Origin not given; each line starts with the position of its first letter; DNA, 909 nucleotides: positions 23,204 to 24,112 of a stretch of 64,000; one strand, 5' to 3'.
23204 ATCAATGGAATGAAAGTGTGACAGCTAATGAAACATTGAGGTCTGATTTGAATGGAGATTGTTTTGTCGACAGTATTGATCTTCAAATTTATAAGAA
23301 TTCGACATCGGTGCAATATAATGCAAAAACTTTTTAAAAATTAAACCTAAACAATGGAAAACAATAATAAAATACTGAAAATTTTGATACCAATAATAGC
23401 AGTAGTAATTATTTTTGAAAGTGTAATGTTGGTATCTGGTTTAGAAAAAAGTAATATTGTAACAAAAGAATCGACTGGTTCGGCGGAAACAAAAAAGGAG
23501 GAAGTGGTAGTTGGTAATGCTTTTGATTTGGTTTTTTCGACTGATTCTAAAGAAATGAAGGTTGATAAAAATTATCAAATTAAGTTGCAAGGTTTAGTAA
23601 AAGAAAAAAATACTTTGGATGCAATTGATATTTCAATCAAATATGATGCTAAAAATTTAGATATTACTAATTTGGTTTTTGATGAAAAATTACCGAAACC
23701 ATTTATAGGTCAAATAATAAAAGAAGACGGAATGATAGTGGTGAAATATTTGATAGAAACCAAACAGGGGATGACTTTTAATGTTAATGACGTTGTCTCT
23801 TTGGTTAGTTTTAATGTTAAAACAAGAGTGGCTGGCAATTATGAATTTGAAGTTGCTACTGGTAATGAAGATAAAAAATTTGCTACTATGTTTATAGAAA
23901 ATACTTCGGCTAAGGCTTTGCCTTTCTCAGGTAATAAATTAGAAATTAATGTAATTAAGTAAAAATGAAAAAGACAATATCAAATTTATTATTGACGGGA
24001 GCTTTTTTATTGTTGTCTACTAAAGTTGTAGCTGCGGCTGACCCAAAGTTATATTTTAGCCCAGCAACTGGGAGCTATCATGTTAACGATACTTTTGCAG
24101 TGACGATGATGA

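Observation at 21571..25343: Putative cohesin-dockerin (cellulosome-like) cell-surface docking module in a CPR-like genome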

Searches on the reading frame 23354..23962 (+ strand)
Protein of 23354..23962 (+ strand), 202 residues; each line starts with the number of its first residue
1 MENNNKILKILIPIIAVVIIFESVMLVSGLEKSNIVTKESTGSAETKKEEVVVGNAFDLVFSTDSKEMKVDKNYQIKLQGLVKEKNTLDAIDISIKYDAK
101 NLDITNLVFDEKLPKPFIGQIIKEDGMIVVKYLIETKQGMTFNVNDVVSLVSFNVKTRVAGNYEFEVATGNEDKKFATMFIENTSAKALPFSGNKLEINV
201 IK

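Call 3: search_protein_families(library=pfam, proteins=[window:23354-23962:+], max_evalue=1)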
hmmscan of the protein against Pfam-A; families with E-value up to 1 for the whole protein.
window:23354-23962:+ (202 aa): 0 families

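Call 4: search_protein_families(library=ncbifam, proteins=[window:23354-23962:+], max_evalue=1)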
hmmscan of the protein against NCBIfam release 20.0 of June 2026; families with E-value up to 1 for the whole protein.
window:23354-23962:+ (202 aa): 0 families

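Call 14: find_homologous_proteins(query=window:23354-23962:+)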
Query window:23354-23962:+ (202 aa): 45 proteins with E <= 0.001 among 243 candidates.
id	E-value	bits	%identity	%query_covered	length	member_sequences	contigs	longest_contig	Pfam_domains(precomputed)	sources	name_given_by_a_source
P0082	2.8e-118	410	100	100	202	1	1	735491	-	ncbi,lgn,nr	ncbi:MAG: hypothetical protein PHE32_01285 [Candidatus Shapirobacteria bacterium]|nr:hypothetical pr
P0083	6.4e-104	364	88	100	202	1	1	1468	-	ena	-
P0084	4.1e-101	354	85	100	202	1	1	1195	-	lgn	-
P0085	1.6e-97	343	82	100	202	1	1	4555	-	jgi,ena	-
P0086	5.8e-95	334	81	100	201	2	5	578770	-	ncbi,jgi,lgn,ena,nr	ncbi:MAG TPA: hypothetical protein PK257_03020 [Candidatus Woesebacteria bacterium]|nr:hypothetical 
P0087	6.1e-93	328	81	100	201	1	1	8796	-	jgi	jgi:hypothetical protein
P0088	6.2e-92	324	77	100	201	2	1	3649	-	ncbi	ncbi:MAG: hypothetical protein WCX33_03115, partial [Candidatus Shapirobacteria bacterium]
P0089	6.1e-91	321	79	100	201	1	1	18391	-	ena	-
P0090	1.9e-88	313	75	100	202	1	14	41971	-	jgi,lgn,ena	jgi:hypothetical protein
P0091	8.5e-87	308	72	100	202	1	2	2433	-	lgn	-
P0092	2.3e-85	303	72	100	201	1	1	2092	-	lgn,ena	-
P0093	3.6e-85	302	74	100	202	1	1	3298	-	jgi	jgi:hypothetical protein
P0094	2.3e-84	300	72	100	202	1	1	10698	-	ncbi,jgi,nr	ncbi:MAG: hypothetical protein PHH12_01140 [Candidatus Shapirobacteria bacterium]|jgi:hypothetical p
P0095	3.7e-84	299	72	100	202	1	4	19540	-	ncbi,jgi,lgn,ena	ncbi:MAG: hypothetical protein WCX20_00015 [Candidatus Shapirobacteria bacterium]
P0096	9.9e-84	298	72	100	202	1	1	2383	-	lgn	-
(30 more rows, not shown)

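Call 24: search_solved_structures(query=A1, max_evalue=10, show_alignments=1)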
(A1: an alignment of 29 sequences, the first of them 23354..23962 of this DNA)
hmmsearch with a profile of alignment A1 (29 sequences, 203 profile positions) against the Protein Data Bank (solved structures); distinct sequences matched with E-value up to 10: 3.
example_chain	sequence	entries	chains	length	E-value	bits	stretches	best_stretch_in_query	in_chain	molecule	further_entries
5lxv_A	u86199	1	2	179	0.0084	19.2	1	63-141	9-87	Scaffoldin C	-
4ums_A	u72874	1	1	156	0.018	18.1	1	71-166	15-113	CELLULOSOMAL ANCHORING SCAFFOLDIN B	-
3ul4_A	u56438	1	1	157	0.021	17.9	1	79-153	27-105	Cellulosome-anchoring protein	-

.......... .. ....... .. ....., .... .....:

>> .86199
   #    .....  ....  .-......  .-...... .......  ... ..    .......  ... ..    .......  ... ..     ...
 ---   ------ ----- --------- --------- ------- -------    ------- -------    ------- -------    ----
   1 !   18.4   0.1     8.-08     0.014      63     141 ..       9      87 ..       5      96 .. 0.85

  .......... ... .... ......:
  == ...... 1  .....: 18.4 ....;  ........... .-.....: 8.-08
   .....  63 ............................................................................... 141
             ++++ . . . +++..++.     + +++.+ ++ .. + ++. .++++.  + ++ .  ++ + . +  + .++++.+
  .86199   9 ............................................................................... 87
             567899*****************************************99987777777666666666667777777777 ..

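Call 28: predict_structure(alignment_id=A1)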
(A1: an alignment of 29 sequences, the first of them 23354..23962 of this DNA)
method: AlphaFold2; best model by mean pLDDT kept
length: 202 residues; sequences in the alignment: 29
mean_pLDDT: 78.8   pTM: 0.69
mean pLDDT of the five models: 78.8, 78.0, 75.9, 71.3, 68.6
residues with pLDDT >= 90: 123; 70-90: 22; 50-70: 12; < 50: 45
segments of 3 or more residues with pLDDT < 50: 1-3, 13-52
pLDDT, mean of each block of 10 residues (from residue 1): 51 43 39 30 34 79 96 97 94 96 95 92 95 89 94 97 93 79 88 93 95
secondary structure, 60 per line:
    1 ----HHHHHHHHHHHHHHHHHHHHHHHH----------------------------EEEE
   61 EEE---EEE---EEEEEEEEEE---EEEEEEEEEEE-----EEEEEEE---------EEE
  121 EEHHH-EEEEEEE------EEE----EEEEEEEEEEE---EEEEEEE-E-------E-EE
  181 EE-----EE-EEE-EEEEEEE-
elements in order: H5-28 E57-63 E67-69 E73-82 E86-96 E102-108 E118-122 E127-133 E140-142 E147-157 E161-167 E179-182 E191-193 E195-201

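Call 30: fold_search(model_id=the predicted structure, library=pdb)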
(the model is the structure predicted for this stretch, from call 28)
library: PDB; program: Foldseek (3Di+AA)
matches with E <= 10: 1991; with E <= 0.001: 121
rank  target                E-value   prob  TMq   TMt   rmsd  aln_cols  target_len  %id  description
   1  6kgf_C                1.3e-08  1.00  0.57  0.76   2.9       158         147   13  Crystal structure of CaDoc0917(R16D)-CaCohA2 complex at pH 8.2 (released 2020-07-08)
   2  5lxv_A                2.0e-08  1.00  0.54  0.62   4.7       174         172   13  Crystal structure of Ruminococcus flavefaciens scaffoldin C cohesin in complex with a dockerin from an uncharacterized (released 2016-10-19)
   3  6kgc_A                2.1e-08  1.00  0.55  0.75   3.2       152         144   14  Crystal structure of CaDoc0917(R49D)-CaCohA2 complex at pH 5.4 (released 2020-07-08)
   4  5lxv_C                2.1e-08  1.00  0.54  0.62   4.3       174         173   11  Crystal structure of Ruminococcus flavefaciens scaffoldin C cohesin in complex with a dockerin from an uncharacterized (released 2016-10-19)
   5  6kgd_A                2.2e-08  1.00  0.57  0.76   3.0       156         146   14  Crystal structure of CaDoc0917(R49D)-CaCohA2 complex at pH 8.0 (released 2020-07-08)
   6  2jh2_A                2.5e-08  1.00  0.52  0.74   3.1       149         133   14  X-ray crystal structure of a cohesin-like module from Clostridium perfringens (released 2007-11-06)
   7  4dh2_C                3.1e-08  1.00  0.58  0.72   3.2       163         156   12  Crystal structure of Coh-OlpC(Cthe_0452)-Doc435(Cthe_0435) complex: A novel type I Cohesin-Dockerin complex from Clost (released 2012-11-28)
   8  4ums                  3.1e-08  1.00  0.55  0.69   3.5       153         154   13  The crystal structure of the seventh ScaB type I cohesin from Pseudobacteroides cellulosolvens (released 2015-05-06)
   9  4dh2_A                3.9e-08  1.00  0.60  0.74   7.2       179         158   11  Crystal structure of Coh-OlpC(Cthe_0452)-Doc435(Cthe_0435) complex: A novel type I Cohesin-Dockerin complex from Clost (released 2012-11-28)
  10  6kgf_A                4.3e-08  1.00  0.56  0.75   3.3       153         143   14  Crystal structure of CaDoc0917(R16D)-CaCohA2 complex at pH 8.2 (released 2020-07-08)
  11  6kge_A                5.1e-08  1.00  0.52  0.71   3.7       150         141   15  Crystal structure of CaDoc0917(R16D)-CaCohA2 complex at pH 5.5 (released 2020-07-08)
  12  3ul4_A                8.3e-08  1.00  0.54  0.74   3.4       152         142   11  Crystal structure of Coh-OlpA(Cthe_3080)-Doc918(Cthe_0918) complex: A novel type I Cohesin-Dockerin complex from Clost (released 2012-11-28)
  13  3kcp_A                1.0e-07  1.00  0.56  0.39   3.4       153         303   13  Crystal structure of interacting Clostridium thermocellum multimodular components (released 2010-02-09)
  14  5nrm_A                1.2e-07  1.00  0.53  0.72   3.6       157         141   15  Crystal structure of the sixth cohesin from Acetivibrio cellulolyticus' scaffoldin B in complex with Cel5 dockerin S51 (released 2018-01-31)
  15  4uyq_A                2.0e-07  1.00  0.55  0.75   3.9       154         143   13  High resolution structure of the third cohesin ScaC in complex with the ScaB dockerin with a mutation in the C-termina (released 2015-04-15)
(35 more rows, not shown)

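Call 32: find_related_loci(query=A1, collection=genome_contigs, flank=7000)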
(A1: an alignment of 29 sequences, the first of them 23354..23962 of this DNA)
Query A1 (202 aa) in genome_contigs; peptide patterns used: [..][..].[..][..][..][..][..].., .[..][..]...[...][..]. (x = any residue, [..] = any of these).
144 stretches matched a pattern; 23 encode a relative of the query (tblastn E <= 1e-3); 23 distinct loci.
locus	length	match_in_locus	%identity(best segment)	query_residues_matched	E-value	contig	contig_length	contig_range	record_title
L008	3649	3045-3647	77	1-201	8e-103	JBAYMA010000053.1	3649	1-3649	MAG: Candidatus Shapirobacteria bacterium isolate SO_2016_LW1_28 scaffold48811_LW64-88_2016, whole genome shotgun sequen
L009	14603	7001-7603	81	1-202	8e-98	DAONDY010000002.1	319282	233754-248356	MAG TPA_asm: Candidatus Woesebacteria bacterium isolate AMR_MDS_3883 NODE_5_length_319282_cov_11.424692, whole genome sh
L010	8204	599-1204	72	1-202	5e-87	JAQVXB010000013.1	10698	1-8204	MAG: Candidatus Shapirobacteria bacterium isolate STF2_116 NODE_18559_length_10698_cov_3.483020_Sandtown_F2, whole genom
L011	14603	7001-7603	69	1-202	1e-86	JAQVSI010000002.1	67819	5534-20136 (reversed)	MAG: Candidatus Shapirobacteria bacterium isolate STF1_270 NODE_727_length_67819_cov_4.712861_Sandtown_F1, whole genome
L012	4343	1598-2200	69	1-202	1e-86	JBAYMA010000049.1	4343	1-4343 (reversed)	MAG: Candidatus Shapirobacteria bacterium isolate SO_2016_LW1_28 scaffold36091_LW64-88_2016, whole genome shotgun sequen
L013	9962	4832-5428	55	4-201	4e-58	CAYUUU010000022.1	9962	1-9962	MAG TPA_asm: uncultured Gammaproteobacteria bacterium isolate SRP192927_co1_90 genome assembly, contig: NODE_16699_lengt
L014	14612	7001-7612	41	4-201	3e-50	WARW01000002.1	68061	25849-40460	MAG: Patescibacteria group bacterium isolate AMAZON02 genome_2, whole genome shotgun sequence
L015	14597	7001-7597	40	5-202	5e-40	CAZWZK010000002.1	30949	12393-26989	MAG TPA_asm: uncultured Gammaproteobacteria bacterium isolate SRP294416_co1_742 genome assembly, contig: NODE_2537_lengt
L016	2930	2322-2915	40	4-201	3e-39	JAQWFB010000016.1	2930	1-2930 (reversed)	MAG: Candidatus Shapirobacteria bacterium isolate STF2_89 NODE_150420_length_2930_cov_23.134142_Sandtown_F2, whole genom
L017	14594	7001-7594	38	4-201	2e-37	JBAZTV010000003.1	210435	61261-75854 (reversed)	MAG: Candidatus Shapirobacteria bacterium isolate SO_2017_GW1_211 NODE_488_length_210435_cov_5.741094_OW334_2017, whole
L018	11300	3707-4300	39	4-201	2e-37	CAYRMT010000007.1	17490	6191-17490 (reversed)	MAG TPA_asm: uncultured Gammaproteobacteria bacterium isolate SRP192927_co2_434 genome assembly, contig: NODE_5236_lengt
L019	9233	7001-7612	41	4-202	2e-35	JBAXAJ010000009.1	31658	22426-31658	MAG: Candidatus Shapirobacteria bacterium isolate ELA138 MAG138_9, whole genome shotgun sequence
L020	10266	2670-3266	34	4-202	1e-34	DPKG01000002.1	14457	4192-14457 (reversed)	MAG TPA_asm: Candidatus Shapirobacteria bacterium isolate UBA12405 contig_18559, whole genome shotgun sequence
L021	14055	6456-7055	39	5-202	7e-34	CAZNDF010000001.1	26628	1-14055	MAG TPA_asm: uncultured Gammaproteobacteria bacterium isolate SRP192927_co2_67 genome assembly, contig: NODE_2500_length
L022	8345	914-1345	44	58-202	5e-31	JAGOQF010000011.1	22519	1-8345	Candidatus Shapirobacteria bacterium isolate Go_SlDig_bin_387 Go_SlDig_6438_length_22519_cov_8.165014, whole genome shot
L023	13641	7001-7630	34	5-200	5e-30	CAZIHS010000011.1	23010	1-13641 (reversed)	MAG TPA_asm: uncultured Gammaproteobacteria bacterium isolate binchicken_co16_148 genome assembly, contig: NODE_3724_len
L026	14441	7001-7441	38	58-202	2e-27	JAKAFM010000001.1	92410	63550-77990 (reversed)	MAG: bacterium isolate WY1.bin95 NODE_379_length_92410_cov_1.969821, whole genome shotgun sequence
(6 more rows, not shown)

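Call 35: search_protein_families(library=pfam, proteins=[L014:3184-5763:+, L015:3903-6971:+, L023:3245-5755:+, L026:2616-5624:+, L026:5585-6790:+], max_evalue=0.01)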
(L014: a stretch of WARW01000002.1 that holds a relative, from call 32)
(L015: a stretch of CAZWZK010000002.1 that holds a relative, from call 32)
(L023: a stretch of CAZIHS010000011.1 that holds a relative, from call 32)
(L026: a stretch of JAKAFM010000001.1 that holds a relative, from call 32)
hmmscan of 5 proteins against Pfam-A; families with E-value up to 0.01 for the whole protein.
L014:3184-5763:+ (859 aa): 0 families

L015:3903-6971:+ (1022 aa): 2 families
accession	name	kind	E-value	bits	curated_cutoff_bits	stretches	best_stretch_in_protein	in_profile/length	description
PF02368.24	Big_2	-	6.1e-09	36.2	22.8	1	750-822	3-77/79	Bacterial Ig-like domain (group 2)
PF00404.24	Dockerin_1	-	9.4e-08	32.6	22.9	1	964-1016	2-56/57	Dockerin type I domain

L023:3245-5755:+ (836 aa): 0 families

L026:2616-5624:+ (1002 aa): 0 families

L026:5585-6790:+ (401 aa): 1 family
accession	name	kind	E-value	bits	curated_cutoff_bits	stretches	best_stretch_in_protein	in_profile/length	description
PF00404.24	Dockerin_1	-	1.8e-08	34.9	22.9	1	338-394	1-57/57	Dockerin type I domain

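Call 64: search_protein_representatives(alignment_id=A1)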
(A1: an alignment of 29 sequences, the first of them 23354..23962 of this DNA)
Query: 29 sequences, 203 profile positions. Proteins with E-value up to 0.001 (for the whole library): 271; up to 1e-10: 139; up to 1e-30: 82. The best 150 are listed.
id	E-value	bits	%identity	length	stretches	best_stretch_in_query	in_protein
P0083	1.5e-85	302.5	-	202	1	1-203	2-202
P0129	6.9e-73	261.1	-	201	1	1-202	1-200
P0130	9.0e-69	247.7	-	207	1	2-203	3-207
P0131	9.2e-69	247.7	-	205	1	1-203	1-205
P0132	1.2e-67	244.0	-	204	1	1-203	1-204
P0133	2.7e-65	236.3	-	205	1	1-203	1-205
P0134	1.6e-64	233.9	-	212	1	2-203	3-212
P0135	3.8e-63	229.3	-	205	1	1-203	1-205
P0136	4.4e-62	225.9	-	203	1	1-203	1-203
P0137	8.1e-62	225.0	-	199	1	1-203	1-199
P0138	8.3e-62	224.9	-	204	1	2-203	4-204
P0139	2.0e-61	223.7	-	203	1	3-202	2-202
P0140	7.5e-61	221.8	-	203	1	4-203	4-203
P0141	1.2e-60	221.1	-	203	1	1-203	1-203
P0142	2.6e-60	220.1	-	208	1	1-203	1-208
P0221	1.7e-22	96.6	-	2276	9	51-118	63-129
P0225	3.5e-20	89.0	-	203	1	1-201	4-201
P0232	4.8e-16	75.5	-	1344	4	72-168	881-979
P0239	2.2e-14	70.1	-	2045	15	165-199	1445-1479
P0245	1.0e-13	67.9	-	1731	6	35-170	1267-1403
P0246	2.0e-13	67.0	-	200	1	7-202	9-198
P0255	2.1e-12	63.6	-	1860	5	58-145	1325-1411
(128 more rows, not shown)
